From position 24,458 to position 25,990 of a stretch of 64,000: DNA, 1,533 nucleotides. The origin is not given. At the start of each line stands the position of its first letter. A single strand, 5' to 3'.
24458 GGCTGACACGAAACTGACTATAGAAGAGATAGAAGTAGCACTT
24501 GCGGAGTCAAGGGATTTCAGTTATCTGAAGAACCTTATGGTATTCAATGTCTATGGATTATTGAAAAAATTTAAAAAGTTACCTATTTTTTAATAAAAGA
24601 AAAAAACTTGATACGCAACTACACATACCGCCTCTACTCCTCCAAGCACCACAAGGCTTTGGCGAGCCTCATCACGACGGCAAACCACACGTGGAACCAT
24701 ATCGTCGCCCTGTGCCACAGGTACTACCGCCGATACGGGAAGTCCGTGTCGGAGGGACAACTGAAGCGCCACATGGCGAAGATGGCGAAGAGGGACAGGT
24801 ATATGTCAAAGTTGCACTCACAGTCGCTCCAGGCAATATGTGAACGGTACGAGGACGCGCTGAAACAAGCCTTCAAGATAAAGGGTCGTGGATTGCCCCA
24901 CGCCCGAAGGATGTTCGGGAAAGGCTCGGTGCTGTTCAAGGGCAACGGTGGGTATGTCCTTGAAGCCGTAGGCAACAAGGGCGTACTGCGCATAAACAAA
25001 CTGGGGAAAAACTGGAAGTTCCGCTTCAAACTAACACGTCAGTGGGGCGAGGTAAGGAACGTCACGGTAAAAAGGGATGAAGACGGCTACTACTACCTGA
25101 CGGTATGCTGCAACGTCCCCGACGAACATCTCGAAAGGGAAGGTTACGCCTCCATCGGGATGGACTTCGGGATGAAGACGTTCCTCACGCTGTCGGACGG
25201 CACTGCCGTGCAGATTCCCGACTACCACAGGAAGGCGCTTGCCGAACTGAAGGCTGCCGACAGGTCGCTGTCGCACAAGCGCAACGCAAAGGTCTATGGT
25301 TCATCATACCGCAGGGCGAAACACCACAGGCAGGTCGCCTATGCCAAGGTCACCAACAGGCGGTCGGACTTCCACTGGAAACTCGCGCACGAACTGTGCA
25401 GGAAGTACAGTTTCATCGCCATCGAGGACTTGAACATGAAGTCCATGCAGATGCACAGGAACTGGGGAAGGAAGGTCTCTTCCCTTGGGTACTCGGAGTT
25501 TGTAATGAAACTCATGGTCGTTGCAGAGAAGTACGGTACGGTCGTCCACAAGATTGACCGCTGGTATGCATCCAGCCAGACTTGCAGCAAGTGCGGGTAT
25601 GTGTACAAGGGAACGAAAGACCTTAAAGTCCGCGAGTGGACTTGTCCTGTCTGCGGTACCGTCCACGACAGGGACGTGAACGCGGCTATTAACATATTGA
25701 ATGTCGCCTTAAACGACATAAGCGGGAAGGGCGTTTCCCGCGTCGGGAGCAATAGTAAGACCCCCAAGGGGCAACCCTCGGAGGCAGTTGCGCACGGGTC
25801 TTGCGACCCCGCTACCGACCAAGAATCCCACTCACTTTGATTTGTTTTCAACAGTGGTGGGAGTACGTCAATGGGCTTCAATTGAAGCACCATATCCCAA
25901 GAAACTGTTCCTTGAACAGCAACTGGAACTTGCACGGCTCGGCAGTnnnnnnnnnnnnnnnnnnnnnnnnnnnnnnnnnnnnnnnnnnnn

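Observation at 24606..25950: GC-rich tnpB-only IS inserted directly downstream of a duplicated phage promoter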

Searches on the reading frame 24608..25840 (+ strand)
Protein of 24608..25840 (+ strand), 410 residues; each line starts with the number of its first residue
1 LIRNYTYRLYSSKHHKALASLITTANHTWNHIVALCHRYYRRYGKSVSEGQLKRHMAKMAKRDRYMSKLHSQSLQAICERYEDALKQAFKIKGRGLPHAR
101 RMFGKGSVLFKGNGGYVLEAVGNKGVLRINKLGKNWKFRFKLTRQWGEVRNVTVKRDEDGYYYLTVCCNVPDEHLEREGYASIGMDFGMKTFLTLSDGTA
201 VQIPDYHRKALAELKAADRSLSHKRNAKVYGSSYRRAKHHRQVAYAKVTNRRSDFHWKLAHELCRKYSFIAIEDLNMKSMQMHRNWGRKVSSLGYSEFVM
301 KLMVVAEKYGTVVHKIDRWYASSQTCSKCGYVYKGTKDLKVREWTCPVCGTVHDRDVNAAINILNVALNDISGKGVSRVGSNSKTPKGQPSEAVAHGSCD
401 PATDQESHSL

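Call 4: search_protein_families(library=pfam, proteins=[window:24608-25840:+], max_evalue=0.01)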
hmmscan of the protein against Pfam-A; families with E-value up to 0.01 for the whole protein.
window:24608-25840:+ (410 aa): 3 families
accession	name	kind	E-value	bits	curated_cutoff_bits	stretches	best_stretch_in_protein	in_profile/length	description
PF07282.18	Cas12f1-like_TNB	-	2.1e-23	82.7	26.3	1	295-363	1-60/60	Cas12f1-like, TNB domain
PF01385.25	OrfB_IS605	-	1.2e-15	58.2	30.5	1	166-281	2-117/120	Probable transposase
PF21349.2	RUBY_RBDX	-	0.00048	20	26.5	0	344-356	1-13/30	Rubrerythrin, rubredoxin-like domain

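Call 9: find_related_loci(query=window:24608-25840:+, collection=viral_contigs, flank=6000)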
Query window:24608-25840:+ (410 aa) in viral_contigs; peptide patterns used: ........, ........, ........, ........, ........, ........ (x = any residue, [..] = any of these).
82 stretches matched a pattern; 74 encode a relative of the query (tblastn E <= 1e-3); 74 distinct loci.
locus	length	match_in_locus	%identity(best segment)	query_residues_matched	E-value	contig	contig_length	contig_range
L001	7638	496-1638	52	1-395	2e-115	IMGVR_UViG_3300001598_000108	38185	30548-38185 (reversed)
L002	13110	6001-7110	52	1-385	7e-119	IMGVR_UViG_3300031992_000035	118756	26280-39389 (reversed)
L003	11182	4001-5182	34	1-407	6e-50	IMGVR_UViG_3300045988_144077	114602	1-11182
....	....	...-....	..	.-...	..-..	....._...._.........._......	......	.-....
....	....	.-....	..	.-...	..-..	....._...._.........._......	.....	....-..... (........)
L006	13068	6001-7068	34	1-368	4e-49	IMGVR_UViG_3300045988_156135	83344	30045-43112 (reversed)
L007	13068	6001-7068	34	1-368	1e-48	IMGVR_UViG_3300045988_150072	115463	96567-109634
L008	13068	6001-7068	32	1-368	2e-47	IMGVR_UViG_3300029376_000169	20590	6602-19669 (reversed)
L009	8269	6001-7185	32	4-397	2e-47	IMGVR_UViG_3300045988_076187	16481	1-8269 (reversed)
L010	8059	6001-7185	32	4-397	2e-47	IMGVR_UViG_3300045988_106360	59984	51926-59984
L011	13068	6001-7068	32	1-368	5e-47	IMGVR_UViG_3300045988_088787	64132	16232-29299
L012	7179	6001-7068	32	1-368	3e-46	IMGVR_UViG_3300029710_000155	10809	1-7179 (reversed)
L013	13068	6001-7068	32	1-368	4e-46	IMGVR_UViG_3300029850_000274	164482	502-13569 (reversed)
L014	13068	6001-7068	32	1-368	4e-46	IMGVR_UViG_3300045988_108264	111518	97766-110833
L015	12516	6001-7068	32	1-368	4e-46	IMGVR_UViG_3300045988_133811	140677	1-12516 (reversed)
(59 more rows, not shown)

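Call 10: find_related_loci(query=window:24608-25840:+, collection=genome_contigs, flank=3000)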
Query window:24608-25840:+ (410 aa) in genome_contigs; peptide patterns used: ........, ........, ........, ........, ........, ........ (x = any residue, [..] = any of these).
344 stretches matched a pattern; 264 encode a relative of the query (tblastn E <= 1e-3); the best 80 are kept; 80 distinct loci.
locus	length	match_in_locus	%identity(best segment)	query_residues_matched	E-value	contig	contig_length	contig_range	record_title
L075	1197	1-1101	54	5-385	5e-131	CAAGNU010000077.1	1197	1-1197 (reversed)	MAG TPA_asm: Bacteroidales bacterium, isolate HGM05386, WGS project CAAGNU010000000 data, contig: SRS476874_35_k119_1220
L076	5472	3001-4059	39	5-363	1e-68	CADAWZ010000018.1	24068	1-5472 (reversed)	uncultured bacterium isolate RUG13696 genome assembly, contig: RUG13696_asm_18, whole genome shotgun sequence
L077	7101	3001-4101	38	1-376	1e-67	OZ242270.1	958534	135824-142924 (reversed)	MAG: Candidatus Poribacteria bacterium isolate ca8204a3-33b7-44e1-a19a-5b07964ae9a8 genome assembly, chromosome: 1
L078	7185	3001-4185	37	2-382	2e-67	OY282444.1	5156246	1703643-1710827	MAG: uncultured Poribacteria bacterium genome assembly, chromosome: 1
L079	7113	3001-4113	38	1-377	3e-67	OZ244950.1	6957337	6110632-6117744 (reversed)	MAG: Candidatus Poribacteria bacterium isolate 1741874c-865a-47cd-958f-7fa2b3d0eca7 genome assembly, chromosome: 1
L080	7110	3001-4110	37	2-377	5e-67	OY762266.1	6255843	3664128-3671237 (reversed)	MAG: Candidatus Poribacteria bacterium isolate f15cbddf-0c87-47e8-aab1-4ca568006f86 genome assembly, chromosome: 1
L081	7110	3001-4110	37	2-377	8e-67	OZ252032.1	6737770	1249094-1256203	MAG: Candidatus Poribacteria bacterium isolate aa3f26ad-70d9-470a-add4-ad97223fdacd genome assembly, chromosome: 1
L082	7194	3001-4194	36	1-398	9e-67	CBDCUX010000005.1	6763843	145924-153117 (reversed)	MAG: Candidatus Poribacteria bacterium isolate e6ba5316-27cc-4a72-bad8-a94c688688a0 genome assembly, contig: contig_5, w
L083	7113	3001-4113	38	1-377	2e-66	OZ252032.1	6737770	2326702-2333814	MAG: Candidatus Poribacteria bacterium isolate aa3f26ad-70d9-470a-add4-ad97223fdacd genome assembly, chromosome: 1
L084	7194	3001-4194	36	1-398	1e-66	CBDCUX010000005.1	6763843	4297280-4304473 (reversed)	MAG: Candidatus Poribacteria bacterium isolate e6ba5316-27cc-4a72-bad8-a94c688688a0 genome assembly, contig: contig_5, w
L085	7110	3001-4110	37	2-377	2e-66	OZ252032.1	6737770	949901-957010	MAG: Candidatus Poribacteria bacterium isolate aa3f26ad-70d9-470a-add4-ad97223fdacd genome assembly, chromosome: 1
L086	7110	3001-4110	38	2-377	2e-66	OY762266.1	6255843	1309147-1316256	MAG: Candidatus Poribacteria bacterium isolate f15cbddf-0c87-47e8-aab1-4ca568006f86 genome assembly, chromosome: 1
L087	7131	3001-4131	38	2-386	5e-66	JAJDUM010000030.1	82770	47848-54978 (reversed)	MAG: Candidatus Poribacteria bacterium isolate jk18x1bzbins.78 k141_1510277, whole genome shotgun sequence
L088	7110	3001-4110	38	2-377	1e-65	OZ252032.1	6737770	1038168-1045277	MAG: Candidatus Poribacteria bacterium isolate aa3f26ad-70d9-470a-add4-ad97223fdacd genome assembly, chromosome: 1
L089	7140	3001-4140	36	2-387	8e-66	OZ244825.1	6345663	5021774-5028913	MAG: Candidatus Poribacteria bacterium isolate 9ee73198-b11f-455e-92bc-43fc746e3fb5 genome assembly, chromosome: 1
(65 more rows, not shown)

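Call 17: find_encoding_contigs(protein=window:24608-25840:+, flank=8000, max_places=10)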
Protein window:24608-25840:+ (410 aa): no gene with exactly this product is on record in the collection.

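Call 19: find_homologous_proteins(query=window:24608-25840:+, max_evalue=1e-20)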
Query window:24608-25840:+ (410 aa): 5023 proteins with E <= 1e-20 among 7536 candidates; the best 120 are listed.
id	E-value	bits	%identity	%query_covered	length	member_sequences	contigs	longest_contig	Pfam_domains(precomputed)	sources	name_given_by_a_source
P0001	9.8e-272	919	96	100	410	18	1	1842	PF01385.26,PF07282.19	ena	-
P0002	1.3e-174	599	66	97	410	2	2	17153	PF01385.26,PF07282.19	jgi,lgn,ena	-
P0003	1.7e-171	589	63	98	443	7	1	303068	PF01385.26,PF07282.19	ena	-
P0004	3.6e-171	588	63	98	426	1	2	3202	PF01385.26,PF07282.19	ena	-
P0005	3.5e-170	585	64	99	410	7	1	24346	PF01385.26,PF07282.19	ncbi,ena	-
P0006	3.5e-167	575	64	94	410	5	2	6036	PF01385.26,PF07282.19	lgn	-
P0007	1.5e-162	560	62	98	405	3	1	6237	PF21349.3,PF01385.26,PF07282.19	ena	-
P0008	9.9e-162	557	61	96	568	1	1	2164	PF01385.26,PF07282.19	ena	-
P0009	2.8e-161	555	61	100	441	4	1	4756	PF01385.26,PF07282.19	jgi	-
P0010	1.5e-160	553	61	96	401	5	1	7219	PF01385.26,PF07282.19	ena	-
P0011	3.0e-160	552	60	97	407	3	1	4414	PF01385.26,PF07282.19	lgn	-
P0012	2.3e-156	539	97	60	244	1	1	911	-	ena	-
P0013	8.6e-146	504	67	81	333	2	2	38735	PF01385.26,PF07282.19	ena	-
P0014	5.0e-145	502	58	95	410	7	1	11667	PF01385.26,PF07282.19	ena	-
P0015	7.1e-139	482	58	96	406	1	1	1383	PF01385.26,PF07282.19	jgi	-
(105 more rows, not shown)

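Call 20: find_encoding_contigs(protein=P0001, flank=8000, max_places=10)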
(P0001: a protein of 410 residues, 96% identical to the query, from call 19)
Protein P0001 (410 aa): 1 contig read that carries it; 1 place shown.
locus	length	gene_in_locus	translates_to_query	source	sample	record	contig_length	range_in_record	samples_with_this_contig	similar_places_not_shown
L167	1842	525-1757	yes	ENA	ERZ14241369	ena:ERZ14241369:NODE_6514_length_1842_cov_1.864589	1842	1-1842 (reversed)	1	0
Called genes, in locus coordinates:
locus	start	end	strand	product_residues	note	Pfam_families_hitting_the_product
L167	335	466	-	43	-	-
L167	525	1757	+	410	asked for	PF01385:OrfB_IS605, PF07282:Cas12f1-like_TNB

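Call 21: find_encoding_contigs(protein=P0002, flank=6000, max_places=6)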
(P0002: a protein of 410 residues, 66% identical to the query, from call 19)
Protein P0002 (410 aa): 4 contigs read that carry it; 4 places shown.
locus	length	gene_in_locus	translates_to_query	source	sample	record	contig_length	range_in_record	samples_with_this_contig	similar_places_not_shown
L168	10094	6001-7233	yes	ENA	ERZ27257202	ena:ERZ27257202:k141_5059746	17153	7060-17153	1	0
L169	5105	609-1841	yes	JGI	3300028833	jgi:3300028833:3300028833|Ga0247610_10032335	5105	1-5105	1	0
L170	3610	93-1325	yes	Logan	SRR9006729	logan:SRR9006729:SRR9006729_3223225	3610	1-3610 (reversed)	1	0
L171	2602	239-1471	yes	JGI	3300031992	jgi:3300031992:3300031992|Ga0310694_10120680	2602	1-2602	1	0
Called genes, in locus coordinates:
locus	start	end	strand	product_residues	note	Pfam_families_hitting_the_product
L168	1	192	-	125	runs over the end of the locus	-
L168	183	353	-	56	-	PF23876:DUF7230 (weak)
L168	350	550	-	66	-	-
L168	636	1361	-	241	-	-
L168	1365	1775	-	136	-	-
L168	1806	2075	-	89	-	-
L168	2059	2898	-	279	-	PF00149:Metallophos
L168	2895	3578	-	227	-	PF01832:Glucosaminidase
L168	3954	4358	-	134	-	-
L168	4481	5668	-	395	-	-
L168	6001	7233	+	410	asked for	PF01385:OrfB_IS605, PF07282:Cas12f1-like_TNB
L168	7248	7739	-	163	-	-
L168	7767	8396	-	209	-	-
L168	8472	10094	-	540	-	?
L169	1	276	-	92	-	?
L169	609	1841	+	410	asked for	PF01385:OrfB_IS605, PF07282:Cas12f1-like_TNB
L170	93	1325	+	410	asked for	PF01385:OrfB_IS605, PF07282:Cas12f1-like_TNB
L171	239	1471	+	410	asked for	PF01385:OrfB_IS605, PF07282:Cas12f1-like_TNB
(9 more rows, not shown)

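Call 22: find_encoding_contigs(protein=P0003, flank=6000, max_places=6)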
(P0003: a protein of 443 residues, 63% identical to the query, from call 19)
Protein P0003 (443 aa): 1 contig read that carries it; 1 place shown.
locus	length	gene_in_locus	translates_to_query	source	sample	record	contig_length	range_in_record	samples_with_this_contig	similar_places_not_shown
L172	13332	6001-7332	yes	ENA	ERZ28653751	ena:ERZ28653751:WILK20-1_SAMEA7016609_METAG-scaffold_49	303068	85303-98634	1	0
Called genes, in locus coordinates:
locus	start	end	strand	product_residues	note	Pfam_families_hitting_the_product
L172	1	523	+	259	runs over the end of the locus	-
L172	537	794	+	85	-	-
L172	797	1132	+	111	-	PF04448:DUF551 (weak)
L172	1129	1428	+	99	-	-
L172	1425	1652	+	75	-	-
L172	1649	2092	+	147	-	PF09643:YopX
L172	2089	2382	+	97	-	-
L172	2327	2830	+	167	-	PF09643:YopX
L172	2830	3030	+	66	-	-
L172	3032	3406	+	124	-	-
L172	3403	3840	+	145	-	-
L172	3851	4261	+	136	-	-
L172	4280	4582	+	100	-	-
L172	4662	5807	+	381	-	-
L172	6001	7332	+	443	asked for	PF01385:OrfB_IS605, PF07282:Cas12f1-like_TNB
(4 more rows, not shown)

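Call 23: find_encoding_contigs(protein=P0005, flank=6000, max_places=6)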
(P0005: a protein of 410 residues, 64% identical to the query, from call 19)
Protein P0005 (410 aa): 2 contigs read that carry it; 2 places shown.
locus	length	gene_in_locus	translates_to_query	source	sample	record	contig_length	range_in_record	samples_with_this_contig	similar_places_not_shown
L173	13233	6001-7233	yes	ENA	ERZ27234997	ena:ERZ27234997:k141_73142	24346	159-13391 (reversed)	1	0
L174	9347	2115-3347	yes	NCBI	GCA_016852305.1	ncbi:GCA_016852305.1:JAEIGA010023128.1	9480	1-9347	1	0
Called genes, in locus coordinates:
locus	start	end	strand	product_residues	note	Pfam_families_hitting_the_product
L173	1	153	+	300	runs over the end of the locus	PF04542:Sigma70_r2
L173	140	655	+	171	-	-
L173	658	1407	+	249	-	PF08719:NADAR (faint)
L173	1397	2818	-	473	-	-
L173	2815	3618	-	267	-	-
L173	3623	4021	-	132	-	-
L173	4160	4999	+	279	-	-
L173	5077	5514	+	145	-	-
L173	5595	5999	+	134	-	PF01797:Y1_Tnp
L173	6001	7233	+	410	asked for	PF01385:OrfB_IS605, PF07282:Cas12f1-like_TNB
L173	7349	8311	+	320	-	-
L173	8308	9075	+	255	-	PF02086:MethyltransfD12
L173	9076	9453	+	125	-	PF14216:DUF4326, PF22751:DUF488-N3a (weak)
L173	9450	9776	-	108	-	PF10544:T5orf172, PF13455:MUG113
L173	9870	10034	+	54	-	-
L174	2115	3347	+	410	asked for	PF01385:OrfB_IS605, PF07282:Cas12f1-like_TNB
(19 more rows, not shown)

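Call 33: find_encoding_contigs(protein=P0012, flank=5000)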
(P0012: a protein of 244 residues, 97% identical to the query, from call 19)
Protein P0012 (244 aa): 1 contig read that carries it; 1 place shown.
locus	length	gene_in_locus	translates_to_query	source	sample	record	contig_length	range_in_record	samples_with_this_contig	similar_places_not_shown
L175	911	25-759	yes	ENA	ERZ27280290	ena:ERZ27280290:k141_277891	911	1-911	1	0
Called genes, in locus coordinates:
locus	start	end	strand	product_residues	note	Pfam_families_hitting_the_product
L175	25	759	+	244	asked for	-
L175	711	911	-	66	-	?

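Call 35: list_cluster_members(proteins=[P0001, window:24608-25840:+])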
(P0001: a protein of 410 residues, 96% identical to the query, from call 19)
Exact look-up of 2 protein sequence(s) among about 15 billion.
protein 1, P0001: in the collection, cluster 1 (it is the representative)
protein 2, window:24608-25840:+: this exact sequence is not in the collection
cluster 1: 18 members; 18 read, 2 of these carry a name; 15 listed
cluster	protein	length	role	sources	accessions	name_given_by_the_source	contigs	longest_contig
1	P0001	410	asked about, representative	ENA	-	-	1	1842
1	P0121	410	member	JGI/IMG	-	putative transposase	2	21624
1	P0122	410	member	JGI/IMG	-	putative transposase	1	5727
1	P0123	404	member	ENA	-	-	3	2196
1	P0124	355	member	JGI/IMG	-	-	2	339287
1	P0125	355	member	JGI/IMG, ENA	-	-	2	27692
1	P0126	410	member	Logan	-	-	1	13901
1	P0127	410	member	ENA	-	-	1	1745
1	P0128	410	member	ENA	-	-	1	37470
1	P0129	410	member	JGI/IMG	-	-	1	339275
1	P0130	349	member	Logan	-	-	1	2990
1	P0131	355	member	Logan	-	-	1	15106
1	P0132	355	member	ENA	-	-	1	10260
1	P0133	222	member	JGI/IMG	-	-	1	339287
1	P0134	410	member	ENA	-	-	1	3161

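Call 36: find_encoding_contigs(protein=P0129, flank=8000)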
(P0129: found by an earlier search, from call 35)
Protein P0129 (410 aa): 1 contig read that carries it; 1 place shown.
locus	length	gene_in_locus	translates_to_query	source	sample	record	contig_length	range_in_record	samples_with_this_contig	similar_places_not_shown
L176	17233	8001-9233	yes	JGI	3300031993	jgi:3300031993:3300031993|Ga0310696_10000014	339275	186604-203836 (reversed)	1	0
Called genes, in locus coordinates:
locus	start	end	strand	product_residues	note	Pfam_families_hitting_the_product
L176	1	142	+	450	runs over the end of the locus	-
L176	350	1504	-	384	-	-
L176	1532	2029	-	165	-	-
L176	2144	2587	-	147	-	-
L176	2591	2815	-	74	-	-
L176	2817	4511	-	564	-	-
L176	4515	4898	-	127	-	-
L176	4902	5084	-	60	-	-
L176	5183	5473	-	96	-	-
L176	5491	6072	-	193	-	-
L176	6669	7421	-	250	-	-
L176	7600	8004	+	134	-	PF01797:Y1_Tnp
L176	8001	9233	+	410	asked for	PF01385:OrfB_IS605, PF07282:Cas12f1-like_TNB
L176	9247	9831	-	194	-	-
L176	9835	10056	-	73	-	-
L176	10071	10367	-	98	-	-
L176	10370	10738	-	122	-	-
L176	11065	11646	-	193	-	-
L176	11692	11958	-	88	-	-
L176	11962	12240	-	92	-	-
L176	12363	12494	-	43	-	-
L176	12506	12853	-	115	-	-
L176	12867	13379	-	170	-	-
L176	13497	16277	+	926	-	PF13306:LRR_5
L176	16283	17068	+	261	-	-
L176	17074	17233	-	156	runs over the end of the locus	-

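Call 37: find_encoding_contigs(protein=P0128, flank=8000)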
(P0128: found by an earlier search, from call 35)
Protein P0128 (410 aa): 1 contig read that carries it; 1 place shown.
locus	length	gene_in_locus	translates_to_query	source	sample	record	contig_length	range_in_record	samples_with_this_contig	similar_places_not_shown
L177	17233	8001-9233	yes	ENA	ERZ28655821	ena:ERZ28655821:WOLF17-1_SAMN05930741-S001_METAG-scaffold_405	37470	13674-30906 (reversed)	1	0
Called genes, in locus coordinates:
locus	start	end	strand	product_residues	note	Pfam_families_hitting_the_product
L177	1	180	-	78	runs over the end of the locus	-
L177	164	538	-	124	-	-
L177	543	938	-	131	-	-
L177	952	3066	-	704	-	-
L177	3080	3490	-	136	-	-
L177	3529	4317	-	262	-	-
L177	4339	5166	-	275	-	-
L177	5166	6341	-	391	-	-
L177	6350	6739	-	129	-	-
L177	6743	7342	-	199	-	-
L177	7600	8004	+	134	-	PF01797:Y1_Tnp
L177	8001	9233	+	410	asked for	PF01385:OrfB_IS605, PF07282:Cas12f1-like_TNB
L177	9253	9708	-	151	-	-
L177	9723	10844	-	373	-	-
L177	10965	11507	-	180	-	-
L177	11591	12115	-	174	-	-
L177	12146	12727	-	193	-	-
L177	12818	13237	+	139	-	-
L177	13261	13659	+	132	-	-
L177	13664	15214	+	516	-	-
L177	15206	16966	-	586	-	PF00580:UvrD-helicase, PF04851:ResIII (weak), PF13245:AAA_19, PF01443:Viral_helicase1 (faint), PF13361:UvrD_C, PF13538:UvrD_C_2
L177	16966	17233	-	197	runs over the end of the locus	-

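Call 38: find_encoding_contigs(protein=P0121, flank=8000)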
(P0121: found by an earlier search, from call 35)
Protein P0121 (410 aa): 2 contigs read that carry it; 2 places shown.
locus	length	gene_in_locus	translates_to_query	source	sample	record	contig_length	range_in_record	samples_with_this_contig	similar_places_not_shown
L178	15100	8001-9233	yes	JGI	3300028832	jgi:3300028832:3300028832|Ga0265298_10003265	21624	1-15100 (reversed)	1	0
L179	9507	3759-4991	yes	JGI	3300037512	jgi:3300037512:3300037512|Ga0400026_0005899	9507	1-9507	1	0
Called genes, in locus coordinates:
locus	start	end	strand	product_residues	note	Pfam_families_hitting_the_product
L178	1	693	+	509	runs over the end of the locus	-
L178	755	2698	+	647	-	PF07068:Gp23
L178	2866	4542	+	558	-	PF18741:MTES_1575 (faint)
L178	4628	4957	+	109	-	-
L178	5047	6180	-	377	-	PF07724:AAA_2, PF00004:AAA, PF07728:AAA_5 (weak), PF10431:ClpB_D2-small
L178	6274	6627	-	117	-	PF00145:DNA_methylase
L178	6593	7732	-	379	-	PF00145:DNA_methylase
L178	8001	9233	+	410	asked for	PF01385:OrfB_IS605, PF07282:Cas12f1-like_TNB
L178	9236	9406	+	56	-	-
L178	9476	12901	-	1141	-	PF03104:DNA_pol_B_exo1, PF00136:DNA_pol_B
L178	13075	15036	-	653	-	PF13306:LRR_5, PF13855:LRR_8 (faint), PF13306:LRR_5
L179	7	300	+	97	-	-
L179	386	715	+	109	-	-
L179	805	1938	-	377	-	PF07724:AAA_2, PF00004:AAA, PF07728:AAA_5 (weak), PF10431:ClpB_D2-small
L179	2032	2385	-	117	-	PF00145:DNA_methylase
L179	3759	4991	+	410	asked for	PF01385:OrfB_IS605, PF07282:Cas12f1-like_TNB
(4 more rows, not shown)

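Call 48: search_protein_families(library=pfam, proteins=[L177:7600-8004:+], max_evalue=0.1)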
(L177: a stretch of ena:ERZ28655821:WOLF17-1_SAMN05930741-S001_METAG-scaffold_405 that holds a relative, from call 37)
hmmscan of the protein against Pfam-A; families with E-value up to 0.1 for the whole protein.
L177:7600-8004:+ (134 aa): 1 family
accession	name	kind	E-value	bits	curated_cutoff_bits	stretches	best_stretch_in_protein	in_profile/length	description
PF01797.21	Y1_Tnp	-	3.2e-40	137.5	23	1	14-131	2-121/121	Transposase IS200 like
